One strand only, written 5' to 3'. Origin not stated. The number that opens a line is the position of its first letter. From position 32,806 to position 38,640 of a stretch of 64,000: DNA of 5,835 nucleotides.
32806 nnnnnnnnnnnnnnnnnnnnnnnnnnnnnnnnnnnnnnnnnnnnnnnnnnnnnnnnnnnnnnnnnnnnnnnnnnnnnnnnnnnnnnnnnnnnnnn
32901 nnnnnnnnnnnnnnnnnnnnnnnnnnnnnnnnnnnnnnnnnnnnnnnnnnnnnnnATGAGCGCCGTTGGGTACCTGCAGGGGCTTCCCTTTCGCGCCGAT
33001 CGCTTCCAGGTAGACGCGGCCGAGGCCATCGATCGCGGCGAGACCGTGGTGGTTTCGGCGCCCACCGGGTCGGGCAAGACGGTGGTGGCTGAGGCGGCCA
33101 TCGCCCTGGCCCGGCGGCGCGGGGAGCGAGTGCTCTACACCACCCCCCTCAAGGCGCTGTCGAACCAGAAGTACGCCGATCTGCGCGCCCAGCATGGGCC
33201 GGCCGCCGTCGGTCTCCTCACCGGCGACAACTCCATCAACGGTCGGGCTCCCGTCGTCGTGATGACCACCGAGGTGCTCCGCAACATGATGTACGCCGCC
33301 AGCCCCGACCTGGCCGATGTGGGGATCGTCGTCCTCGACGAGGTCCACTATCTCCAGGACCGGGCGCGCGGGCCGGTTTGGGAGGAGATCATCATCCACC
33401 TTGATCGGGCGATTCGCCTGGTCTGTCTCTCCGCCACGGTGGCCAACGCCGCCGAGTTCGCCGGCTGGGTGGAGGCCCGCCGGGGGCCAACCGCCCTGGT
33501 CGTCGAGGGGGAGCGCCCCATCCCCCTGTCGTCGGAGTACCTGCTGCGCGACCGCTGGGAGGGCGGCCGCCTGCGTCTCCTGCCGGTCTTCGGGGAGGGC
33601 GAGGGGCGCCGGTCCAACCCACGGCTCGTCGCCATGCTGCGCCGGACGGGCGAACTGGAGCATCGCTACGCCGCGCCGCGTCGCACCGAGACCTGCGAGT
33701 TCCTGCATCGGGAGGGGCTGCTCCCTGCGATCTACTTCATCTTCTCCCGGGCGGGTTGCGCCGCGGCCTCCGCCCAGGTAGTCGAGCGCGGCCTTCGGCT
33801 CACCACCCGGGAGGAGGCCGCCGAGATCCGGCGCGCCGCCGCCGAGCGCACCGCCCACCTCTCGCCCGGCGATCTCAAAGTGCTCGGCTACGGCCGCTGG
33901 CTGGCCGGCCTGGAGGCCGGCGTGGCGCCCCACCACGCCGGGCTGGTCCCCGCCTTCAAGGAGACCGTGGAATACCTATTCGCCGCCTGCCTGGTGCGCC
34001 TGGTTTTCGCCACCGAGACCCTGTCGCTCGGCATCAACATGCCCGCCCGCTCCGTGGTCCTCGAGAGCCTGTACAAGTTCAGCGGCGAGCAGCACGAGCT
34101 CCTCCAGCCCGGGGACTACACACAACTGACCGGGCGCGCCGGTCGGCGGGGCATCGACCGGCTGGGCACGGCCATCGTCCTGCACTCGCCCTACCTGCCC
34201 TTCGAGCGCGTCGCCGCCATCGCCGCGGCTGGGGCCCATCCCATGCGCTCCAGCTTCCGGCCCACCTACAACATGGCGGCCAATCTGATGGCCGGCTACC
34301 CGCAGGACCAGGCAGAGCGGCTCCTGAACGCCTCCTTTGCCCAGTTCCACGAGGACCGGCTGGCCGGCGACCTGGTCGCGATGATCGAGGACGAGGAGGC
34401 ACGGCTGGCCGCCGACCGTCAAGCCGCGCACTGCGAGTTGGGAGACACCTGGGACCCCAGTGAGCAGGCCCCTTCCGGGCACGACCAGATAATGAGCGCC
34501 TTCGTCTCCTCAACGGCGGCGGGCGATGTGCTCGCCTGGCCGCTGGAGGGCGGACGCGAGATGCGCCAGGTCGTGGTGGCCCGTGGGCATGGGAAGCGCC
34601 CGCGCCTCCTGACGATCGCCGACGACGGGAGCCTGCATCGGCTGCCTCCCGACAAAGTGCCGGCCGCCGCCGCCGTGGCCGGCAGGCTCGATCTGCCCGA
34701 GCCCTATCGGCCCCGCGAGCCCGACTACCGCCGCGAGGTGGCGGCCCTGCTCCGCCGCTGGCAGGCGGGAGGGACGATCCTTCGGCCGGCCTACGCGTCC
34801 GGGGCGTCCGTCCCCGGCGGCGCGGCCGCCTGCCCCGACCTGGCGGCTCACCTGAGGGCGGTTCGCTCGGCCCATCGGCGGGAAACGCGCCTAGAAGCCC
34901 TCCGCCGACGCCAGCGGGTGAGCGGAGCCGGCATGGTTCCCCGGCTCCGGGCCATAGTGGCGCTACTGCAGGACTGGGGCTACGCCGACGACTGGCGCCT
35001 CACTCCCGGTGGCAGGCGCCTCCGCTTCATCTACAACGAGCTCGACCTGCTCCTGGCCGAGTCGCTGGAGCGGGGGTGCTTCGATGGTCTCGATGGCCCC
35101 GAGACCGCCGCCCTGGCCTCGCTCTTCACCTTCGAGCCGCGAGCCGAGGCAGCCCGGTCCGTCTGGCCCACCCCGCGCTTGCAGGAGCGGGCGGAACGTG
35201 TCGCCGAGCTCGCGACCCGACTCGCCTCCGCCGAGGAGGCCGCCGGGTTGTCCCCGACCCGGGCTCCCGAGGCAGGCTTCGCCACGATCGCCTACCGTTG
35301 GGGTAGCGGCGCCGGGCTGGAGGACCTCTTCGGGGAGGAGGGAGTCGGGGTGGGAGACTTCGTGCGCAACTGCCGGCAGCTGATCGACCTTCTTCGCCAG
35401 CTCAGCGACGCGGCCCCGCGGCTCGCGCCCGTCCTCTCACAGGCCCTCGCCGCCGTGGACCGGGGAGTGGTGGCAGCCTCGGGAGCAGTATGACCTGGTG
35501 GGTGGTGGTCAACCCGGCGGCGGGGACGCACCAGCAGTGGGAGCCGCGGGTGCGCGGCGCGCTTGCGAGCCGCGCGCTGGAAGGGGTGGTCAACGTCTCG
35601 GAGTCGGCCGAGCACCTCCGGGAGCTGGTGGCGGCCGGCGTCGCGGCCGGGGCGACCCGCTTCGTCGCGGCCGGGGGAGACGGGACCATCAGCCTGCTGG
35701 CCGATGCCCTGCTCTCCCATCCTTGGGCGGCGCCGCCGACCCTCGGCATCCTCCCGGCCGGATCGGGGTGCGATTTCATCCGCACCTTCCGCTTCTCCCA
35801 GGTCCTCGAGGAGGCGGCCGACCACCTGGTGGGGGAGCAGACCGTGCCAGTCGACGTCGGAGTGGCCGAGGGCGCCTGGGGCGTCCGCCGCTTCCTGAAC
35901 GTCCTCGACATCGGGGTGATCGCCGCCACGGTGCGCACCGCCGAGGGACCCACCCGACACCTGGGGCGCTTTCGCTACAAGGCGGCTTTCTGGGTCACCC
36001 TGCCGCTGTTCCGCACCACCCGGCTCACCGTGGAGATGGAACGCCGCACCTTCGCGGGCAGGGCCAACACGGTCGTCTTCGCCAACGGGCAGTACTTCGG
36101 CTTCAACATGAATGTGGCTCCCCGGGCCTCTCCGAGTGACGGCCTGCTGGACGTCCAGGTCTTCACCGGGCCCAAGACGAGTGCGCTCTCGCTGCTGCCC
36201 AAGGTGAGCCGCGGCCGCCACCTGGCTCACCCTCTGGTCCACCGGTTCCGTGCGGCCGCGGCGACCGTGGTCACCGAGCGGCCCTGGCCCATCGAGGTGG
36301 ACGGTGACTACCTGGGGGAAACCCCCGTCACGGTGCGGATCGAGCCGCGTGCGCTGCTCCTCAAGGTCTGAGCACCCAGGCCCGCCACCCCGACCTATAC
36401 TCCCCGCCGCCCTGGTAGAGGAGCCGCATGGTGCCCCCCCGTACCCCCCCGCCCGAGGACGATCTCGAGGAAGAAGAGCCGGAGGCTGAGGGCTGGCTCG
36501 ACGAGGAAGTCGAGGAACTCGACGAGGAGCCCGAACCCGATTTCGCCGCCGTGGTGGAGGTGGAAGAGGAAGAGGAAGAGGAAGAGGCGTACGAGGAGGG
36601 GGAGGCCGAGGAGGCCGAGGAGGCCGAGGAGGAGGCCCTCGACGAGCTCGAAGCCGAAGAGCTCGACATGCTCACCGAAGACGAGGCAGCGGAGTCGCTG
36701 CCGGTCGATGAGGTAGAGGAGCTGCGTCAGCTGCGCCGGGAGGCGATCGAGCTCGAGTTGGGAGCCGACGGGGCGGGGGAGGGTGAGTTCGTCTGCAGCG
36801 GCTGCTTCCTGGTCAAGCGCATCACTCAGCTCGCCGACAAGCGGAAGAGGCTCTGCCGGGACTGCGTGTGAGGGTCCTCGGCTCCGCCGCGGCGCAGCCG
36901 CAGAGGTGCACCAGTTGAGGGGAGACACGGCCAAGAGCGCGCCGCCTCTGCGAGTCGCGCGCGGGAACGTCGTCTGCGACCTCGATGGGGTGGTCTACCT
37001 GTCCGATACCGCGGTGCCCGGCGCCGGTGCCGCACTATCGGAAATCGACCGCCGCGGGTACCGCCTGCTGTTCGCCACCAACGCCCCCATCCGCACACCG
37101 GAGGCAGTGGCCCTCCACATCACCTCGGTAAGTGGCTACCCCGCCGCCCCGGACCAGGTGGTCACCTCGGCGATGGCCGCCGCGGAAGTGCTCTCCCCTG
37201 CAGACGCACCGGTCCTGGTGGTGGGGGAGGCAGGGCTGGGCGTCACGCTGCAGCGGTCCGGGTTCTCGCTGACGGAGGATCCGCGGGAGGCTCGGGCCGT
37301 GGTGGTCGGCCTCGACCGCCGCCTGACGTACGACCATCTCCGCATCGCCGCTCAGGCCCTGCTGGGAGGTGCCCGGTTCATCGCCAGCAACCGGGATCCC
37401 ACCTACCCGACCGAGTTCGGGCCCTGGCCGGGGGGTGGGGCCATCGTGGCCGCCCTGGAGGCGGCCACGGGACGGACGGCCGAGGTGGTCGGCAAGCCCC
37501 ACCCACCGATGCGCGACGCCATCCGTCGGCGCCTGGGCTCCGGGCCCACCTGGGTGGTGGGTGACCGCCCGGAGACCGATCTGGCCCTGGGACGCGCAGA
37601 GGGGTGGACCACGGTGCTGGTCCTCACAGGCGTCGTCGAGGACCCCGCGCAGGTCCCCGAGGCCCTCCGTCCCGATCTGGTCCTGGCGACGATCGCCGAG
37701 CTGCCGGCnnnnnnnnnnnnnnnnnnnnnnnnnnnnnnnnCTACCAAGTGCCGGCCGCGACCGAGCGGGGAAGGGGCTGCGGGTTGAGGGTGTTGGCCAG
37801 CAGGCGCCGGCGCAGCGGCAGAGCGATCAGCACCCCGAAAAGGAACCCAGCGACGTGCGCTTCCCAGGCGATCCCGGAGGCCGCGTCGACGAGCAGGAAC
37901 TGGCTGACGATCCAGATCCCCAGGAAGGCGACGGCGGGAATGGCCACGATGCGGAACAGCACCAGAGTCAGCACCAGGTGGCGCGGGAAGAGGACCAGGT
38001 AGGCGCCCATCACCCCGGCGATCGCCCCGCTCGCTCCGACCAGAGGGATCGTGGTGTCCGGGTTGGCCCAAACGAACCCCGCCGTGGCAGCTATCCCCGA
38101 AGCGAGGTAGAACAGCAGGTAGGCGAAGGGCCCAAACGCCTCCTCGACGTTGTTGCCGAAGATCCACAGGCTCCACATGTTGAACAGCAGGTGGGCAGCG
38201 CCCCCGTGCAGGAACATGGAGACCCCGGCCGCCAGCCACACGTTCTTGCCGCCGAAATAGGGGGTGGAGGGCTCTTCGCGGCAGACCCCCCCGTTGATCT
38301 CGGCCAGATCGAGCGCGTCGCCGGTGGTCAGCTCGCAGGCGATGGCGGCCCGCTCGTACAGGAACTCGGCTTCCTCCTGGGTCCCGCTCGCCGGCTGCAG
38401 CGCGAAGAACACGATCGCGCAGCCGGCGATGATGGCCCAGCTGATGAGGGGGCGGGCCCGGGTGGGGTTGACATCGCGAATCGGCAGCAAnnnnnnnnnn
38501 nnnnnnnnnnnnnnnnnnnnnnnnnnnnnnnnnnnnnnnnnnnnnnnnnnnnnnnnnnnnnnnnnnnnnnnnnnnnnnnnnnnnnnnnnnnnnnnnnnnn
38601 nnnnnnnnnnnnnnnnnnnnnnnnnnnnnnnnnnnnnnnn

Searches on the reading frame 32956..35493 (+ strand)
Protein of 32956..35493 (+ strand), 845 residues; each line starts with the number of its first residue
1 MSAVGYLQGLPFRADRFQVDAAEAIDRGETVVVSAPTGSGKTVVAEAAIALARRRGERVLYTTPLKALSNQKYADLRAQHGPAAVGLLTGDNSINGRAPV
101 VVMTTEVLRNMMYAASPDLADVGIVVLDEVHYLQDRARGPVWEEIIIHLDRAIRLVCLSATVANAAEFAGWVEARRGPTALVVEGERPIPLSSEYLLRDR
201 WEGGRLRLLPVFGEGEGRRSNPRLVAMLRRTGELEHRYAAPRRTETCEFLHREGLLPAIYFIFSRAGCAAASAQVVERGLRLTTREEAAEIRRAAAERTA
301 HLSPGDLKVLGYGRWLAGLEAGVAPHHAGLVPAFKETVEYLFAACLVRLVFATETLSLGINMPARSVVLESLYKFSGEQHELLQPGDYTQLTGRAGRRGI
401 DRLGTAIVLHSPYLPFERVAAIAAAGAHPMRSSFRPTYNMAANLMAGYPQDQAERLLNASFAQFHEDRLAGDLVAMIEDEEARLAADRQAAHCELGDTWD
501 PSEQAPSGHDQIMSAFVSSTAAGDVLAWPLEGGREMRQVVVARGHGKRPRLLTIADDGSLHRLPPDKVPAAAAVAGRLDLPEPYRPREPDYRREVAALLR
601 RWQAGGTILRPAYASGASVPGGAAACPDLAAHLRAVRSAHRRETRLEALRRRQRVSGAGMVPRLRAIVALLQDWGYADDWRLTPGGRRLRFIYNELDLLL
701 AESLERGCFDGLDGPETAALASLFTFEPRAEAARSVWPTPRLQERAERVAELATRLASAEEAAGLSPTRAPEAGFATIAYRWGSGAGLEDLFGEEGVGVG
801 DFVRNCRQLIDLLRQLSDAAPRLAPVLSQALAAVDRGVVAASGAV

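Call 4: search_protein_families(library=pfam, proteins=[window:32956-35493:+], max_evalue=0.01)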
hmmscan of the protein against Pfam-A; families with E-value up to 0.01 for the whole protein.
window:32956-35493:+ (845 aa): 9 families
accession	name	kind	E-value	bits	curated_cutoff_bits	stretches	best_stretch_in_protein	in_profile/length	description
PF08148.17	DSHCT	-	3.8e-29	102.1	22.7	1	681-840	3-171/172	DSHCT (NUC185) domain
PF00270.35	DEAD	-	1.4e-27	96.9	26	1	17-165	3-164/167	DEAD/DEAH box helicase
PF04851.21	ResIII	-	1.3e-12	48.4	22.5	1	26-162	21-162/164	Type III restriction enzyme, res subunit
PF22527.2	DEXQc_Suv3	-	5.1e-09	36.3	27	1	31-161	16-133/154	DEXQ-box helicase domain of Suv3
PF13401.12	AAA_22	-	3.3e-05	24.6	27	1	31-147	8-106/130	AAA domain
PF00271.37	Helicase_C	-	5.7e-05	23.8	23.5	1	321-399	40-110/110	Helicase conserved C-terminal domain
PF25199.1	nSTAND_NTPase5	-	0.00026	21.3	34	1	26-85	39-100/145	Novel STAND NTPase 5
PF13604.12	AAA_30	-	0.0053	16.9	27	0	17-68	5-58/191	AAA domain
PF01695.23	IstB_IS21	-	0.0089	16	24.1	0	24-70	88-134/238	IstB-like ATP binding protein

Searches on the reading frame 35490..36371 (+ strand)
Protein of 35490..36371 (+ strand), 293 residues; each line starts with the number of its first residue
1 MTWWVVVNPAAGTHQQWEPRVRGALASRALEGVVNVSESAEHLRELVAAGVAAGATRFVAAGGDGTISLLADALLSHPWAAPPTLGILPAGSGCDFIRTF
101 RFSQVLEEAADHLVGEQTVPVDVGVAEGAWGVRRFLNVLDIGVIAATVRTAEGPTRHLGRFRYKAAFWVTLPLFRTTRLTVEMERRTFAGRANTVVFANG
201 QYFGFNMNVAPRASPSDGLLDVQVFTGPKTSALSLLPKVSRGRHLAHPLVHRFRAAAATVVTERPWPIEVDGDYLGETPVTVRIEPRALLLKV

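Call 7: search_protein_families(library=pfam, proteins=[window:35490-36371:+], max_evalue=0.1)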
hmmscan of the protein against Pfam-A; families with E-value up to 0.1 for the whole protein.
window:35490-36371:+ (293 aa): 3 families
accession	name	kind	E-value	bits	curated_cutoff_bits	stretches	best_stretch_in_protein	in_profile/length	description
PF19279.4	YegS_C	-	1.9e-31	109.4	27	1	140-290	4-155/158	YegS C-terminal NAD kinase beta sandwich-like domain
PF00781.29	DAGK_cat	-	7.2e-21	74.5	23.6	1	3-124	2-123/125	Diacylglycerol kinase catalytic domain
PF08308.17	PEGA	-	0.068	13.5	20.8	0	268-286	15-34/71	PEGA domain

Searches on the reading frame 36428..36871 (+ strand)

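Call 39: search_protein_families(library=pfam, proteins=[window:36428-36871:+], max_evalue=0.001)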
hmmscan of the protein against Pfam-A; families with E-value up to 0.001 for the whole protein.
window:36428-36871:+ (147 aa): 2 families
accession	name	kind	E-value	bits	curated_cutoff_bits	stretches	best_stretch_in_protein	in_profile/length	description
PF13834.11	DUF4193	-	2.9e-07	31.3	25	1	60-147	10-98/98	Domain of unknown function (DUF4193)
PF13299.11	CPSF100_C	-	0.00021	22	24.1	1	41-133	57-138/163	Cleavage and polyadenylation factor 2 C-terminal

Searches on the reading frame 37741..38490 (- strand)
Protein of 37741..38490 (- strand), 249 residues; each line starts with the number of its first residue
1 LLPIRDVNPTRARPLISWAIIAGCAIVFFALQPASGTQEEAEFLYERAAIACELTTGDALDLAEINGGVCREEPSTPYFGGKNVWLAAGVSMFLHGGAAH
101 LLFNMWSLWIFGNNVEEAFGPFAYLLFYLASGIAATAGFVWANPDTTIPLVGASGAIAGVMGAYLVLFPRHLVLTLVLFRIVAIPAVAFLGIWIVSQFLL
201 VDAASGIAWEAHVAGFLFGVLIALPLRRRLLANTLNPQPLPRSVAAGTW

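Call 39: search_protein_families(library=pfam, proteins=[window:37741-38490:-], max_evalue=0.001)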
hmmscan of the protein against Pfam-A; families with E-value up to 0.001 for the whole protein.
window:37741-38490:- (249 aa): 1 family
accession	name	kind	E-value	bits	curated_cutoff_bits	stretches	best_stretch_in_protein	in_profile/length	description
PF01694.28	Rhomboid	-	8.3e-33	114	22.6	1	90-228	9-142/143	Rhomboid domain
